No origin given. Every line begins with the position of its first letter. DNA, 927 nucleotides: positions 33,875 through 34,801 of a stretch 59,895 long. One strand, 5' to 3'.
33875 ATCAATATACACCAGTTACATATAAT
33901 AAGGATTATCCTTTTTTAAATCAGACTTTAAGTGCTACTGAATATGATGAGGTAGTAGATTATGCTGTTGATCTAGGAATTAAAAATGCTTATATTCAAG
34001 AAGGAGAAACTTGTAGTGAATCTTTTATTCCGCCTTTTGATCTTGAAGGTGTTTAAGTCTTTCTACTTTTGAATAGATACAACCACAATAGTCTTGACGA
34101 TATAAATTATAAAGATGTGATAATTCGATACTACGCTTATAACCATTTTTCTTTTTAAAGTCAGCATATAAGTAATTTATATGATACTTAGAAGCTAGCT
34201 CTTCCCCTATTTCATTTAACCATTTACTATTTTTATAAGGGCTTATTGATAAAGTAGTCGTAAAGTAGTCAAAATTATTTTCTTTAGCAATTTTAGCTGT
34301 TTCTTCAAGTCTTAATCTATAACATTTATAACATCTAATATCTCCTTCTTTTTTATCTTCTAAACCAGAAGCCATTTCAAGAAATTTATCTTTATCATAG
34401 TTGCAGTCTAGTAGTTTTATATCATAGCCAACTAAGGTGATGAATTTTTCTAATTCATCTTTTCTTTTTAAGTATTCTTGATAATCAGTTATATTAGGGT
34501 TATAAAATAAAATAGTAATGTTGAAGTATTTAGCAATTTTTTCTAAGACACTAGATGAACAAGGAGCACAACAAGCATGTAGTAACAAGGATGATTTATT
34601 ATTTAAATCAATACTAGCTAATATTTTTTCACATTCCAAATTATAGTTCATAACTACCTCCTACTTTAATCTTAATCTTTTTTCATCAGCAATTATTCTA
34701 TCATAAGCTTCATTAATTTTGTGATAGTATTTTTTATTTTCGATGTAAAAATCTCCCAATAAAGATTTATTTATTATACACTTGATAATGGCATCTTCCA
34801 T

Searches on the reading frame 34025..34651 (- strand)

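Call 58: search_protein_families(library=pfam, proteins=[window:34025-34651:-], max_evalue=1)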
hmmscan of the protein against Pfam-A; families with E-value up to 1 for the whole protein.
window:34025-34651:- (208 aa): 2 families
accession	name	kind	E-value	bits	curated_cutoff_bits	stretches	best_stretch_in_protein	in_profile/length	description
PF02677.20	QueH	-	2e-69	233.7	23.5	1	22-196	1-174/175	Epoxyqueuosine reductase QueH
PF16344.10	FecR_C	-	0.15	12.6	24.4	1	34-71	11-50/70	FecR, C-terminal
